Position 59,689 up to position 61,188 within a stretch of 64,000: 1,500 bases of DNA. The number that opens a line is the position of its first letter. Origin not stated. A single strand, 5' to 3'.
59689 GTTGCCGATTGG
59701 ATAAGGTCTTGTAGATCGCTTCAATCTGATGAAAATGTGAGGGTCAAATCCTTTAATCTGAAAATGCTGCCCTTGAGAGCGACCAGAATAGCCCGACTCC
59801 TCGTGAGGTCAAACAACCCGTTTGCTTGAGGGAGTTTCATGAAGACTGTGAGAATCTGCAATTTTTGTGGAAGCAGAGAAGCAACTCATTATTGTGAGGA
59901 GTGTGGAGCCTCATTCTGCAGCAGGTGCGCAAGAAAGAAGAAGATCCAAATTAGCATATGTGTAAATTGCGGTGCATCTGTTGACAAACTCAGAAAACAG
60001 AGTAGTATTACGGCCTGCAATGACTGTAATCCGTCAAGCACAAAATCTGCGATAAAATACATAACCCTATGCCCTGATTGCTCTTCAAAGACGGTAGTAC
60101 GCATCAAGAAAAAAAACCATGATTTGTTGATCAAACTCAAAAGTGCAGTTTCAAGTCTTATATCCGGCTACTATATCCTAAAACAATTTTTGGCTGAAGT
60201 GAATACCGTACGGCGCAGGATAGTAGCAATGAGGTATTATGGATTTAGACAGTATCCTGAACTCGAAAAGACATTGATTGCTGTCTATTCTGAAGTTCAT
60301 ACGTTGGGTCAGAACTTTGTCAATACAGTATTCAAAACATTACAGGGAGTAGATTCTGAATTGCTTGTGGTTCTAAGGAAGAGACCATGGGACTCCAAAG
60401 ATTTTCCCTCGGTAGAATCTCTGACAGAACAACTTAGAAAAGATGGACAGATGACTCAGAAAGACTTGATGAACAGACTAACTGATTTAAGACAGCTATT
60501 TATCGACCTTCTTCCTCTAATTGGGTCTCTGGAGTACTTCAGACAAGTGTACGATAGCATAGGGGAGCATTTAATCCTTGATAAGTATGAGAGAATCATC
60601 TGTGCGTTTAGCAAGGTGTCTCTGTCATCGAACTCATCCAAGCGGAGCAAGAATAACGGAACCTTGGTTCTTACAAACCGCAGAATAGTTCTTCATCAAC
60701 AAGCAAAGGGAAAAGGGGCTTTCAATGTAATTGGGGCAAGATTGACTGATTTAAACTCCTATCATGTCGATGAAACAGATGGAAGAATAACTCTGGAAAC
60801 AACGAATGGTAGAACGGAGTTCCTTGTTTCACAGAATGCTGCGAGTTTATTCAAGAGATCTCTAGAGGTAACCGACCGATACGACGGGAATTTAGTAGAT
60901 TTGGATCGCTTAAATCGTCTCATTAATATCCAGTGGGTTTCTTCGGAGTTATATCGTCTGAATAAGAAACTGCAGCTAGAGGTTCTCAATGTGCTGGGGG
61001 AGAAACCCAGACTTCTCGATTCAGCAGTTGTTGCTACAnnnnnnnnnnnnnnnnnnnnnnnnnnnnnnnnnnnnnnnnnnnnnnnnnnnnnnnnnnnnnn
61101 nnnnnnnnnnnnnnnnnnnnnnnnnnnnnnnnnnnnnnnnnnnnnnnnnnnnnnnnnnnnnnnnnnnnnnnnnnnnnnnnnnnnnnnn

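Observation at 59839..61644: Vps36-like ESCRT-II protein with N-terminal multi-zinc-ribbon module and GLUE/PH-like domain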

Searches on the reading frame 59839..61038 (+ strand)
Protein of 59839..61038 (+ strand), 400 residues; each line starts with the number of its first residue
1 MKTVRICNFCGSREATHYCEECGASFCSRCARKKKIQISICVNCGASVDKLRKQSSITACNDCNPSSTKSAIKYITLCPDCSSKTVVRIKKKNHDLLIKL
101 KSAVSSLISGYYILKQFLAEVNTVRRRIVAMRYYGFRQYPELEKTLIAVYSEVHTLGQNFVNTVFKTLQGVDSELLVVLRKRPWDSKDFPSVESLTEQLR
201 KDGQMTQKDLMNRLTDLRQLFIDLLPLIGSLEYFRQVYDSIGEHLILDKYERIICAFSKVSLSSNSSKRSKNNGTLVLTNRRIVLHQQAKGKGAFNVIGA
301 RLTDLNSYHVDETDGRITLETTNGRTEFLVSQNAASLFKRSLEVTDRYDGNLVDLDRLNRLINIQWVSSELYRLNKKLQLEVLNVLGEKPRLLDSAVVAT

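Call 35: find_homologous_proteins(query=A2, max_evalue=0.00001)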
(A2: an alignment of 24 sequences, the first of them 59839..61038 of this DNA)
Query A2 (24 sequences) (400 aa, profile of the alignment): 178 proteins with E <= 0.00001 among 7592 candidates; the best 120 are listed.
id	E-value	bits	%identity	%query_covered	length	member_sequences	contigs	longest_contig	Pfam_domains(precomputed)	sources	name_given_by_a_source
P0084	1.7e-120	421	21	41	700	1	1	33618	-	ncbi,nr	ncbi:MAG: hypothetical protein BAJALOKI2v1_410027 [Promethearchaeota archaeon]|nr:MAG: hypothetical 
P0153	2.4e-116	407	22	40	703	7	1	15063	-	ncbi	-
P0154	9.1e-111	389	22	84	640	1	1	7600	-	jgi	-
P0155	2.0e-109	384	21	88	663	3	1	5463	-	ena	-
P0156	7.7e-109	382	28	37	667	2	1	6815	-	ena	-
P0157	1.3e-108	382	28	37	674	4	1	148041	-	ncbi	ncbi:MAG: hypothetical protein ACTSPD_04015 [Promethearchaeota archaeon]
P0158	2.2e-108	381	25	70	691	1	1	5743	-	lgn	-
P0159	2.2e-108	381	28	37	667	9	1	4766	-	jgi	-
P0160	2.8e-108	380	24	37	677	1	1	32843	-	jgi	jgi:ribosomal protein L37AE/L43A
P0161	2.9e-108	380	23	91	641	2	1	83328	-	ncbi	ncbi:MAG: B-box zinc finger protein [Promethearchaeota archaeon]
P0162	4.4e-108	380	29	37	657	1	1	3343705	-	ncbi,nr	ncbi:MAG: hypothetical protein JSV62_02080 [Promethearchaeota archaeon]|nr:MAG: hypothetical protein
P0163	6.0e-108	379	23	88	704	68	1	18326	-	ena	-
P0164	6.3e-108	379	30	41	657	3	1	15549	-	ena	-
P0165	9.6e-108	379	23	70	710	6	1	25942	-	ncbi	ncbi:MAG: B-box zinc finger protein [Promethearchaeia archaeon]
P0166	1.0e-107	379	22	87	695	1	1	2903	-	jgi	-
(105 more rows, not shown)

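Call 49: predict_structure(alignment_id=A2)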
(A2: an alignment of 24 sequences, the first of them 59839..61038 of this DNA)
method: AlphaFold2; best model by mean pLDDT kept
length: 400 residues; sequences in the alignment: 24
mean_pLDDT: 85.4   pTM: 0.75
mean pLDDT of the five models: 85.4, 83.4, 83.3, 83.2, 82.4
residues with pLDDT >= 90: 219; 70-90: 129; 50-70: 34; < 50: 18
segments of 3 or more residues with pLDDT < 50: 51-56, 392-400
pLDDT, mean of each block of 10 residues (from residue 1): 79 94 95 91 76 53 72 93 96 94 91 92 93 89 92 91 89 84 89 94 94 93 91 93 87 92 65 88 85 68 92 94 91 93 80 79 77 83 78 42
secondary structure, 60 per line:
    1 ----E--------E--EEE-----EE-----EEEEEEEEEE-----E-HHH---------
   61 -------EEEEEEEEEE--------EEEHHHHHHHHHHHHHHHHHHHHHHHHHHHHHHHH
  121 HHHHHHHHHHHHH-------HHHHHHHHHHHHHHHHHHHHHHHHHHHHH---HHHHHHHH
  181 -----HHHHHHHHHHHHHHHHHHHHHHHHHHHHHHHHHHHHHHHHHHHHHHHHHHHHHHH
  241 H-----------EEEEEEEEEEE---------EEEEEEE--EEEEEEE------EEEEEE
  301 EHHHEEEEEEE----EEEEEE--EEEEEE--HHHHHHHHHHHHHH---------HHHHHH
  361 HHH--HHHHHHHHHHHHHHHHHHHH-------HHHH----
elements in order: E17-19 E32-41 E68-77 E86-88 H89-133 H141-169 H173-180 H186-241 E253-263 E273-279 E282-288 E295-301 E305-311 E316-321 E324-329 H332-345 H355-363 H366-385 H393-396
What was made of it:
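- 59839..60102 (+): aa 1-88: zinc-binding module with 12 conserved Cys, enough for three Zn sites. Eight Cys (aa 7-44) have B-box-like spacing; four (aa 60-81) look like a zinc ribbon. Beta hairpins in the model (call 49).
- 60103..60573 (+): aa 89-245: long-helix bundle or coiled coil. Helices 89-133, 141-169, 173-180 and 186-241, with pLDDT about 84-96 (call 49).
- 60574..60876 (+): aa 246-346: PH-like domain of the GRAM/GLUE/bacterial-PH type, not split. Seven strands plus a C-terminal helix (call 49).
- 60877..61023 (+): aa 347-395: helices that end the conserved N-terminal module shared with Znr_CC_PH_SB. Helices 355-363 and 366-385 (call 49).
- On Eukaryotic Vps36 (ESCRT-II subunit): Strands 253-329 are contiguous (call 49).
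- On Asgard Znr_CC_PH_SB (cog.011556): Model (call 49).
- Checked: Middle region: the AlphaFold2 model of aa 1-400 (pLDDT 85.4, pTM 0.75) gives seven beta strands (253-329) capped by a helix (332-345), which is a PH fold (call 49).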

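Call 50: search_solved_structures(query=A2, max_evalue=10, show_alignments=2)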
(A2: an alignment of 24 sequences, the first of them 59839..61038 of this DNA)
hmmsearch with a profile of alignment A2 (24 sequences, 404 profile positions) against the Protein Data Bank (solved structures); distinct sequences matched with E-value up to 10: 263 (the best 60 are shown).
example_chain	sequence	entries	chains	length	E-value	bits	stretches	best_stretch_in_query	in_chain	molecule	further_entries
4ap4_A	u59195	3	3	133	7.9e-05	24.9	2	21-68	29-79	E3 UBIQUITIN LIGASE RNF4 | E3 UBIQUITIN-PROTEIN LIGASE RNF4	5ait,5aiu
4tql_A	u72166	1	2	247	0.0019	20.4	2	147-233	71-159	Three helix bundle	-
3ng2_A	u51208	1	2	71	0.0022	20.2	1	20-54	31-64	RING finger protein 4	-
4ppe_A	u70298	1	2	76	0.0026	19.9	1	20-54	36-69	E3 ubiquitin-protein ligase RNF4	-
4pof_A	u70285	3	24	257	0.0031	19.7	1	38-74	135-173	Cell division control protein 21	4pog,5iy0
4ywm_A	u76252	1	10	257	0.0031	19.7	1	38-74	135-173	Cell division control protein 21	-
4ywl_A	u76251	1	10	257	0.0035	19.5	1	38-74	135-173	Cell division control protein 21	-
2xeu_A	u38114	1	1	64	0.0036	19.5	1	21-54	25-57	RING FINGER PROTEIN 4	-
2ch7_A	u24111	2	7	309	0.0053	18.9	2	95-242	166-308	METHYL-ACCEPTING CHEMOTAXIS PROTEIN | Methyl-accepting chemotaxis protein 2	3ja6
2cor_A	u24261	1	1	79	0.0087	18.2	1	18-70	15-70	PINCH protein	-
8ams_C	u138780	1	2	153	0.0092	18.1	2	15-39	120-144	Tripartite motif-containing protein 2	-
2wpr_A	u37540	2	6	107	0.012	17.7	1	144-245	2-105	TRIMERIC AUTOTRANSPORTER ADHESIN FRAGMENT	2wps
2puy_A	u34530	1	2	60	0.012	17.7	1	6-54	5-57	PHD finger protein 21A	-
2ea6_A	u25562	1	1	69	0.012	17.7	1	20-52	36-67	RING finger protein 4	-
2ch7_B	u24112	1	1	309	0.013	17.6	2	94-242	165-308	METHYL-ACCEPTING CHEMOTAXIS PROTEIN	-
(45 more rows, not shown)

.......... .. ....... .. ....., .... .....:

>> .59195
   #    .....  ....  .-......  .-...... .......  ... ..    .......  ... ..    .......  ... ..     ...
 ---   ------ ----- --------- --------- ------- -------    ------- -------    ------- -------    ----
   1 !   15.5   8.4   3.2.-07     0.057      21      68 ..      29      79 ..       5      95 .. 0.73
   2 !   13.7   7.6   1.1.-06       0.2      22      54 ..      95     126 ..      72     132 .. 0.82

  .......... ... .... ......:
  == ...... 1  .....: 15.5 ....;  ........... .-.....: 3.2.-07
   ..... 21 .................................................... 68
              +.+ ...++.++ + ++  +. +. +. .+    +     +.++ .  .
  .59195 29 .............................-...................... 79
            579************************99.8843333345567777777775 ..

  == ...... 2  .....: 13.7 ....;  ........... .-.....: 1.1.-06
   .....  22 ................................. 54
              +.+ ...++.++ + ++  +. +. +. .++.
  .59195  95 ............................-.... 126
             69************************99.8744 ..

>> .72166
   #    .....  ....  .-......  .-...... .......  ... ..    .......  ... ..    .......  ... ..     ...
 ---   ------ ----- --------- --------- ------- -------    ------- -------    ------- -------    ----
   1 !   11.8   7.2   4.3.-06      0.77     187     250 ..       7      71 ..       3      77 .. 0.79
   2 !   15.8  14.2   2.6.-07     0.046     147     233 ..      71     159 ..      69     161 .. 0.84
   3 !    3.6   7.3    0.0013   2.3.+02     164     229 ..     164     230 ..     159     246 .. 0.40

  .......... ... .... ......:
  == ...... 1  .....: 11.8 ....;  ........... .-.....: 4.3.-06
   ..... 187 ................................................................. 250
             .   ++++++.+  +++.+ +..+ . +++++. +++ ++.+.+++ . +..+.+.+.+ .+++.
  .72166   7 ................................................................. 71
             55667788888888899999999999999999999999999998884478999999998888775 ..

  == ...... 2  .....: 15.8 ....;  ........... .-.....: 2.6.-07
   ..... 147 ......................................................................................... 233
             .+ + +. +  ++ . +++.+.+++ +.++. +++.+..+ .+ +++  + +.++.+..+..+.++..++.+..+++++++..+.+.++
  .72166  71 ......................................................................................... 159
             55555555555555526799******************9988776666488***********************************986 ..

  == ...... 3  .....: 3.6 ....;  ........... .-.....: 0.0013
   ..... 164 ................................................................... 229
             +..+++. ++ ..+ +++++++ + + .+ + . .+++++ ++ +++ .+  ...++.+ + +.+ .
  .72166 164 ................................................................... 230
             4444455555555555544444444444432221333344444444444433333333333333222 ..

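Call 53: fold_search(model_id=the predicted structure, library=pdb)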
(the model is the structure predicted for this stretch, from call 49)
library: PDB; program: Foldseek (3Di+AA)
matches with E <= 10: 925; with E <= 0.001: 28
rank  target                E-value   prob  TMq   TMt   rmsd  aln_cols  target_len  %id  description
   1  5yqr                  3.3e-05  1.00  0.23  0.33  19.7       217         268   14  Crystal structure of the PH-like domain of Lam6 (released 2018-01-31)
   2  3ky9_A                3.8e-05  1.00  0.23  0.19  19.1       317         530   14  Autoinhibited Vav1 (released 2010-02-23)
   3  7csr_A                4.5e-05  1.00  0.21  0.20  17.7       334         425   12  Structure of Ephexin4 R676L (released 2021-02-24)
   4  6l30                  5.0e-05  0.99  0.19  0.15  26.1       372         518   11  Crystal structure of the epithelial cell transforming 2 (ECT2) (released 2020-01-01)
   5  4h6y_B                6.8e-05  1.00  0.23  0.22  21.6       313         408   12  Crystal structure of the DH-PH-PH domain of FARP1 (released 2013-03-13)
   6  8tec_B                7.6e-05  1.00  0.21  0.20  16.3       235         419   14  Crystal structure of Kindlin2 in complex with acylated beta1 integrin peptide (released 2024-07-03)
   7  2vrw_B                2.0e-04  1.00  0.21  0.22  18.6       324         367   12  Critical structural role for the PH and C1 domains of the Vav1 exchange factor (released 2008-06-17)
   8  3p6a_B                2.3e-04  1.00  0.24  0.27  19.6       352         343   11  Crystal Structure of the DH/PH domains of p115-RhoGEF (R399E mutant) (released 2011-01-05)
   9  5xpz_A                3.1e-04  1.00  0.21  0.20  14.2       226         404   12  Structural basis of kindlin-mediated integrin recognition and activation (released 2017-07-26)
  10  3odx_B                3.1e-04  0.99  0.20  0.24  21.6       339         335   13  Crystal Structure of an N-terminally Truncated Linker-DH/PH Domains of p115-RhoGEF (released 2011-01-05)
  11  3p6a_A                3.3e-04  1.00  0.21  0.24  19.1       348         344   12  Crystal Structure of the DH/PH domains of p115-RhoGEF (R399E mutant) (released 2011-01-05)
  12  4gzu_B                3.7e-04  1.00  0.22  0.21  21.6       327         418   12  Crystal structure of the DH-PH-PH domain of FARP2 (released 2013-03-13)
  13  4h6y_A                4.3e-04  0.99  0.21  0.21  21.8       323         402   12  Crystal structure of the DH-PH-PH domain of FARP1 (released 2013-03-13)
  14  2dx1                  4.5e-04  0.99  0.20  0.21  22.1       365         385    9  Crystal structure of RhoGEF protein Asef (released 2007-01-02)
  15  8tec_A                4.8e-04  1.00  0.21  0.19  16.6       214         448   14  Crystal structure of Kindlin2 in complex with acylated beta1 integrin peptide (released 2024-07-03)
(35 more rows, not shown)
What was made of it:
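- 60574..60876 (+): Foldseek: 2hth_B TM 0.62 (call 53).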

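Call 79: search_protein_families(library=pfam, alignment_id=A2, max_evalue=0.01)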
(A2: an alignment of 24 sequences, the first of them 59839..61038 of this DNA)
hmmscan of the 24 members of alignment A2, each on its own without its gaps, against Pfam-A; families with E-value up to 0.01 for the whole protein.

A. member 1, window:59839-61038:+ (400 aa): 4 families
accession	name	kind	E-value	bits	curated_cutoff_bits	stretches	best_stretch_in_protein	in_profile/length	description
PF11605.14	Vps36_ESCRT-II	-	0.0001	22.8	24.1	1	246-290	9-54/92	Vacuolar protein sorting protein 36 Vps36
PF00643.29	zf-B_box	-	0.00081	19.9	24.1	1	4-31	3-30/42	B-box zinc finger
PF22586.1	ANCHR-like_BBOX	-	0.0018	18.8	27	1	7-34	2-28/39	ANCHR-like B-box zinc-binding domain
PF14470.12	bPH_3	-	0.0058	17.5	23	0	247-321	1-71/95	Bacterial PH domain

B. families by the number of members that match (of 24 scanned): 18 families
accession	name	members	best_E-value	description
PF14470.12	bPH_3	13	2.2e-07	Bacterial PH domain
PF00643.29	zf-B_box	11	8.7e-05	B-box zinc finger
PF22586.1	ANCHR-like_BBOX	6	6.6e-05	ANCHR-like B-box zinc-binding domain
PF12773.13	DZR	4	1.3e-05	Double zinc ribbon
PF09723.15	Zn_ribbon_8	2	1.7e-05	Zinc ribbon domain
PF02893.26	GRAM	2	2.3e-05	GRAM domain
PF11605.14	Vps36_ESCRT-II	2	3.8e-05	Vacuolar protein sorting protein 36 Vps36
PF04981.18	NMD3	1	7.8e-05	NMD3 family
PF17032.10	Zn_ribbon_15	1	0.0009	zinc-ribbon family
PF08792.16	A2L_zn_ribbon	1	0.0014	A2L zinc ribbon domain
PF05458.17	Siva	1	0.0016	Cd27 binding protein (Siva)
PF14319.11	Zn_Tnp_IS91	1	0.0017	Transposase zinc-binding domain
PF19134.6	DUF5817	1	0.0025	Domain of unknown function (DUF5817)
PF23145.1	Zf_2nd_IFT121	1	0.0025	IFT121, second zinc finger domain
PF23137.1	HVO_0758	1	0.0027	HVO_0758 mu-protein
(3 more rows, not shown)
